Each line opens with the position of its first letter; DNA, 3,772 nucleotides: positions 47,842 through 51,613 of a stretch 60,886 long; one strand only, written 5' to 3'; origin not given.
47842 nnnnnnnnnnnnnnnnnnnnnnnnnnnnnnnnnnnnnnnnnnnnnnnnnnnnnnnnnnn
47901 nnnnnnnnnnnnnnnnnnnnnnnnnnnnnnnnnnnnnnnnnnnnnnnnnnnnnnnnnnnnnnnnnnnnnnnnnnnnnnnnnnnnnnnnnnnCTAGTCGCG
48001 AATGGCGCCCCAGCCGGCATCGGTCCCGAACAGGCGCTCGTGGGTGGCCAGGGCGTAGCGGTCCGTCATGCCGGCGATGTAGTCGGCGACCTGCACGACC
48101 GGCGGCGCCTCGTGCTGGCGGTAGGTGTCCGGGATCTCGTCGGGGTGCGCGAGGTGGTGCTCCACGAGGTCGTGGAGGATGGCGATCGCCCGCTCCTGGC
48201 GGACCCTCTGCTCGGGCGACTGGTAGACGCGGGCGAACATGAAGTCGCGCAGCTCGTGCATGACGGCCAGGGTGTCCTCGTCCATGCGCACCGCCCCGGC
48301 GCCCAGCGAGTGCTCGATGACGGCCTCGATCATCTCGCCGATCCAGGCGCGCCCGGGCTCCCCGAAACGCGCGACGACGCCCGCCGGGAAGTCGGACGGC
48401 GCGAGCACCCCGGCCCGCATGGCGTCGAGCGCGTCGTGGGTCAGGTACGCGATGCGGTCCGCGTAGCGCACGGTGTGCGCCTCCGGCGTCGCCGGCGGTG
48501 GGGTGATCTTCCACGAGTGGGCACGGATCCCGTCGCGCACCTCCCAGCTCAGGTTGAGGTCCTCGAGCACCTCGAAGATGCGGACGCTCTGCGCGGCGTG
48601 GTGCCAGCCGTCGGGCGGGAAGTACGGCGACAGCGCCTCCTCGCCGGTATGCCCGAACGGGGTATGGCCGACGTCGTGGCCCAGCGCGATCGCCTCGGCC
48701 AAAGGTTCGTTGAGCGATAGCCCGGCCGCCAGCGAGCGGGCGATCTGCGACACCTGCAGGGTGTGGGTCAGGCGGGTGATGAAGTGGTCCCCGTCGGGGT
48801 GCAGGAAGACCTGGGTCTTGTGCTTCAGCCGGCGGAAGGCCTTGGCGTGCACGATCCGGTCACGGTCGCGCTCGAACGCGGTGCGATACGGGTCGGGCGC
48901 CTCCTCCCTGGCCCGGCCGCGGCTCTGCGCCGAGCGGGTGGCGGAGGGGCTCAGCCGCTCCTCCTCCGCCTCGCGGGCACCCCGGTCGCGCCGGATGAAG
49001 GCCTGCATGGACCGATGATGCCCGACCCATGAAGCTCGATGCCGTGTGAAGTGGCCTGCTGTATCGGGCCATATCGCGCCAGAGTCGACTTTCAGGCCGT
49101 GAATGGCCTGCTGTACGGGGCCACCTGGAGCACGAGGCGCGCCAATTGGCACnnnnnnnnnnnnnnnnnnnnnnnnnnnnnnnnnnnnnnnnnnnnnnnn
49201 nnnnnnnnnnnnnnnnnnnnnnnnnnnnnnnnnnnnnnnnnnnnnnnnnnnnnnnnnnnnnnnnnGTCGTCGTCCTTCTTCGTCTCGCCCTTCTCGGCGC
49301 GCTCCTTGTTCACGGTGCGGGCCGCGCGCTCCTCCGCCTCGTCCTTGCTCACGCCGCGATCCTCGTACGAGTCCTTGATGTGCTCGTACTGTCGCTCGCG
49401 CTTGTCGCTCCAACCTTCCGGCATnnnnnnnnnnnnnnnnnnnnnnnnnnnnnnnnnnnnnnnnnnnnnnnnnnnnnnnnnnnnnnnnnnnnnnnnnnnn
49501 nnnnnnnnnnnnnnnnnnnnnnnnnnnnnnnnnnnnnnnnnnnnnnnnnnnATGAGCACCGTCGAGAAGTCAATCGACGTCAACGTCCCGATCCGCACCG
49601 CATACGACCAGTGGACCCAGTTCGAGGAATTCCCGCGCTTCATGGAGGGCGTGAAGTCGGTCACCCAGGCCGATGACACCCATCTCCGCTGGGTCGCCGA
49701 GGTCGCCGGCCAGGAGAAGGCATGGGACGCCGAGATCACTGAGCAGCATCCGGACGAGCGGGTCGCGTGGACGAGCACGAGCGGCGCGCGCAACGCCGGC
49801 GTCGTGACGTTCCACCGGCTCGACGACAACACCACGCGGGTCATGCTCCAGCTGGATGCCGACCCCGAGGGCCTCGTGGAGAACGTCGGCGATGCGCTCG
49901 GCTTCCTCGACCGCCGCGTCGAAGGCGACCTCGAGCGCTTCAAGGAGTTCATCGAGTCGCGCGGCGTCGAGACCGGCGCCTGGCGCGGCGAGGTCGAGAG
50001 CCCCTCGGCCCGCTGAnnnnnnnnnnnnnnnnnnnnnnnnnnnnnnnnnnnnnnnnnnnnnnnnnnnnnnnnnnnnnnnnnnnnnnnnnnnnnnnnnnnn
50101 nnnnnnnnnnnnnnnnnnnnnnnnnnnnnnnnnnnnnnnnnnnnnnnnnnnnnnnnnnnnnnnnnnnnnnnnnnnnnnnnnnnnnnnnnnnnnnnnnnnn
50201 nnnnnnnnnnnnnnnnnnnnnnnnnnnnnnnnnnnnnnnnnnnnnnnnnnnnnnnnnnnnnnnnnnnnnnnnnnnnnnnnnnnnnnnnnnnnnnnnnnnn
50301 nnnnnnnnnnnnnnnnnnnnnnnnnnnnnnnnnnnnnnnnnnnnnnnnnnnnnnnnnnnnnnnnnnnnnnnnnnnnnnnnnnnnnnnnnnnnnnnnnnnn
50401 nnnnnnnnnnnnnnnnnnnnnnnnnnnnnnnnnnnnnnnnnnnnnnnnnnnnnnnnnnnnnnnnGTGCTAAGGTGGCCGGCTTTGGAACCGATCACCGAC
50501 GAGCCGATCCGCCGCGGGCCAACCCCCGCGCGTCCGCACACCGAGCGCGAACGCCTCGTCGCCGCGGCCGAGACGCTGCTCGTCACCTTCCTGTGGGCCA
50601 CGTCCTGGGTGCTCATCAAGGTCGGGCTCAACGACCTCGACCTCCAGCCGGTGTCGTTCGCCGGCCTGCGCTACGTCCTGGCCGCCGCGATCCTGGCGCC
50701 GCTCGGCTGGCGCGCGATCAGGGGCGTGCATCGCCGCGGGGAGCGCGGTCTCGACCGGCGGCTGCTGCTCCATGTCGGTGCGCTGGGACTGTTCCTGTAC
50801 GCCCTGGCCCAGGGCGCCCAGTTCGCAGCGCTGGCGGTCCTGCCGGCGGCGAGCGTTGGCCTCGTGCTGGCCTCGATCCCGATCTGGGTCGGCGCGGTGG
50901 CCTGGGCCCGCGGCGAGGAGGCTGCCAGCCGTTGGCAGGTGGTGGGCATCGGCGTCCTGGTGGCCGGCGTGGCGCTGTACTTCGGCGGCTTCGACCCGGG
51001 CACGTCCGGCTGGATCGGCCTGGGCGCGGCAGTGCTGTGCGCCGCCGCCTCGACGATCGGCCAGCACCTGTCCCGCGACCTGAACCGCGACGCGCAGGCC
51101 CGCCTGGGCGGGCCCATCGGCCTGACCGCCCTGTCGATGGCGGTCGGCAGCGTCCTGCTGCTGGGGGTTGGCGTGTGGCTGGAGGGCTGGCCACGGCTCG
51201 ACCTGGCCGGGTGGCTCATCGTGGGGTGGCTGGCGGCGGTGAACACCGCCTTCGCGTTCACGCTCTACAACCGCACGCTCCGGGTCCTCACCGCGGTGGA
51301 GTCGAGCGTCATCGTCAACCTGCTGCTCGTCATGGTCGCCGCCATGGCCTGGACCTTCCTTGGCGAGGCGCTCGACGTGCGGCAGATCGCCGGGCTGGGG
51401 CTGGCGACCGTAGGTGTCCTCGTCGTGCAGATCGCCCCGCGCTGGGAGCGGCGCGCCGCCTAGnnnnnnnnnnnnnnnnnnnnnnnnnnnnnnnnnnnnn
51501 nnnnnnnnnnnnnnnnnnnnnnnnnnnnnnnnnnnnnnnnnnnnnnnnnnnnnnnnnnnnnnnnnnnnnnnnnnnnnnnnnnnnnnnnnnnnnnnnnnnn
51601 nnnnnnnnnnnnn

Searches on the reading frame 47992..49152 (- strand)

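Call 16: search_protein_families(library=pfam, proteins=[window:47992-49152:-], max_evalue=0.001)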
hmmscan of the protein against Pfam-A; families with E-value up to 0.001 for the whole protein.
window:47992-49152:- (386 aa): 2 families
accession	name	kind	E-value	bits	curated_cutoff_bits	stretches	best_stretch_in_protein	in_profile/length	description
PF13286.11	HD_assoc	-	5.6e-20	72.1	22.2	1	288-373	1-91/91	Phosphohydrolase-associated domain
PF01966.28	HD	-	1.9e-16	60.8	22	1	127-236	1-115/116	HD domain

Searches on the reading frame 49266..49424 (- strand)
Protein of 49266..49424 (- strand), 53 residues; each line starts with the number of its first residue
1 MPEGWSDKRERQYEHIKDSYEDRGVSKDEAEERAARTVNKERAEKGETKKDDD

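Call 8: search_protein_families(library=pfam, proteins=[window:49266-49424:-], max_evalue=1)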
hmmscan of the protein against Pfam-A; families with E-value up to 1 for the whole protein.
seq(53 aa): 1 family
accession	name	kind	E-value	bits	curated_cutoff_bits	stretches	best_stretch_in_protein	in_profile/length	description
PF01988.24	VIT1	-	0.057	13.7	28.1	1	9-43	78-112/214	VIT family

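Call 9: search_protein_families(library=ncbifam, proteins=[window:49266-49424:-], max_evalue=10)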
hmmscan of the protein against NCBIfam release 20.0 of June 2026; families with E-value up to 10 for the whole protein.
seq(53 aa): 1 family
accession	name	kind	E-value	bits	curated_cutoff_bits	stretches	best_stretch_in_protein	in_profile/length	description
NF033919.1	PA2779_fam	subfamily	0.27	11.4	40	1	15-43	52-80/123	PA2779 family protein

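Call 67: search_solved_structures(query=window:49266-49424:-, max_evalue=1)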
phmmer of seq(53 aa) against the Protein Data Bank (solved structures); distinct sequences matched with E-value up to 1: 0.

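Call 68: search_protein_families(library=phrogs, proteins=[window:49266-49424:-], max_evalue=1)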
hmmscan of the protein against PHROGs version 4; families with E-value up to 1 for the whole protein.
seq(53 aa): 0 families

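Call 84: find_homologous_proteins(query=window:49266-49424:-, max_evalue=0.00001)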
Query seq(53 aa) (53 aa): 2404 proteins with E <= 0.00001 among 2412 candidates; the best 120 are listed.
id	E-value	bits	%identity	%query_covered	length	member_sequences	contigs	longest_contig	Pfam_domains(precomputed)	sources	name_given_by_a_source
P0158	4.5e-24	100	96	100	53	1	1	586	-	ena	-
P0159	6.7e-24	100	96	100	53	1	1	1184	-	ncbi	-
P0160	2.0e-23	98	96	100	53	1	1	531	-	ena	-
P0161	2.1e-23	98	96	100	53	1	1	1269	-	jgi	jgi:plasmid stabilization system protein ParE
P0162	2.3e-23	98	94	100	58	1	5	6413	-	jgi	jgi:plasmid stabilization system protein ParE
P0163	2.5e-23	98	94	100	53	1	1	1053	-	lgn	-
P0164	1.1e-22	96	94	100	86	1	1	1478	-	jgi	jgi:hypothetical protein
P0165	1.9e-22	95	92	100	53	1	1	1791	-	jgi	jgi:plasmid stabilization system protein ParE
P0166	2.8e-22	95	91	100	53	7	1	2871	-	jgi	jgi:plasmid stabilization system protein ParE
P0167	3.0e-22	95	92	100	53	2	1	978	-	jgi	jgi:plasmid stabilization system protein ParE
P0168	4.2e-22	94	92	100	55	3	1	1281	-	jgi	jgi:plasmid stabilization system protein ParE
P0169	5.1e-22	94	91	100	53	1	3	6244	-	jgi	jgi:plasmid stabilization system protein ParE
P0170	5.5e-22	94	94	98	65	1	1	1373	-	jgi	jgi:plasmid stabilization system protein ParE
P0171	5.8e-22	94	89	100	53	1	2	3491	-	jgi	jgi:plasmid stabilization system protein ParE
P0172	7.1e-22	93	91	100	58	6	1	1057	-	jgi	jgi:plasmid stabilization system protein ParE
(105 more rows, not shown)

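Call 89: search_protein_families(library=padloc, proteins=[window:49266-49424:-], max_evalue=1)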
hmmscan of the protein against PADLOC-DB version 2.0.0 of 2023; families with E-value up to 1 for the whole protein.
seq(53 aa): 0 families

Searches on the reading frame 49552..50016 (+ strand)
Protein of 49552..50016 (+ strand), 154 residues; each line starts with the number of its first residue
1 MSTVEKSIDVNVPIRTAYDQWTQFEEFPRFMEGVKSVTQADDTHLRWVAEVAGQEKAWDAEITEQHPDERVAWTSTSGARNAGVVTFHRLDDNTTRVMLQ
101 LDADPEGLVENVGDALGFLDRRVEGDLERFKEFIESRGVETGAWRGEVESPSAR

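Call 8: search_protein_families(library=pfam, proteins=[window:49552-50016:+], max_evalue=1)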
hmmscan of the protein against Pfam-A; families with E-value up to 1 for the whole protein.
window:49552-50016:+ (154 aa): 2 families
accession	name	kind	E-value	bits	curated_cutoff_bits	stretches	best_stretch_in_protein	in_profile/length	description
PF03364.25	Polyketide_cyc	-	6.4e-21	75.4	23.4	1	10-129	1-123/126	Polyketide cyclase / dehydrase and lipid transport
PF10604.15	Polyketide_cyc2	-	1.3e-09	39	27.4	1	1-132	1-139/142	Polyketide cyclase / dehydrase and lipid transport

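Call 80: find_related_loci(query=window:49552-50013:+, collection=metagenome_contigs, flank=700)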
Query window:49552-50013:+ (154 aa) in metagenome_contigs; peptide patterns used: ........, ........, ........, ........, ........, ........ (x = any residue, [..] = any of these).
600 stretches matched a pattern (row limit reached: there are more); 578 encode a relative of the query (tblastn E <= 1e-3); the best 80 are kept; 80 distinct loci.
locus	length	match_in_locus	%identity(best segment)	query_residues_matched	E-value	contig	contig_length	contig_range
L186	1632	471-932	90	1-154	9e-98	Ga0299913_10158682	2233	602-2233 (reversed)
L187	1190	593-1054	80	1-154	1e-90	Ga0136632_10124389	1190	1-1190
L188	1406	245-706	81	1-154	3e-87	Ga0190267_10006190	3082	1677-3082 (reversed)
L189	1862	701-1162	81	1-154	1e-84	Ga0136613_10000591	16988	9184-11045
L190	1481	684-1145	80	1-154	6e-89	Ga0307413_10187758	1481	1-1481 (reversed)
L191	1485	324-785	80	1-154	2e-87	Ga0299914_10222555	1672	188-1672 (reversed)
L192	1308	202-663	80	1-154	8e-89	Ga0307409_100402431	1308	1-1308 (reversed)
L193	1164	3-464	80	1-154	2e-89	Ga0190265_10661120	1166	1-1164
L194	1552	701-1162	80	1-154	3e-87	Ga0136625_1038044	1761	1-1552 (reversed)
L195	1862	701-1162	79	1-154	8e-84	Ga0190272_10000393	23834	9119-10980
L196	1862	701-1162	77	1-154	1e-85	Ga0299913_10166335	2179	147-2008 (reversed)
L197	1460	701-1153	80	1-151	2e-85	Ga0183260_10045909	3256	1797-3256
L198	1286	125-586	80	1-154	3e-86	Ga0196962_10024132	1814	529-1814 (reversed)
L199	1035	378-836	79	1-153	5e-89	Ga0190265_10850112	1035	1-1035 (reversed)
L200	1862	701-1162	80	1-154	7e-83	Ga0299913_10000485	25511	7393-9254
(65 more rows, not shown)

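Call 90: search_protein_families(library=ncbifam, proteins=[window:49552-50016:+], max_evalue=0.001)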
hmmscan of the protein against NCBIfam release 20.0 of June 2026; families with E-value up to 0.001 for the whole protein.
window:49552-50016:+ (154 aa): 0 families

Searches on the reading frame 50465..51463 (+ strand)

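Call 16: search_protein_families(library=pfam, proteins=[window:50465-51463:+], max_evalue=0.001)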
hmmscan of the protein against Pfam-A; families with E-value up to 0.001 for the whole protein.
window:50465-51463:+ (332 aa): 1 family
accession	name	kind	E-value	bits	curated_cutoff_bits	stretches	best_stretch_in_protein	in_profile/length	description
PF00892.27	EamA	-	9.1e-33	113.9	28.2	2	38-172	8-133/135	EamA-like transporter family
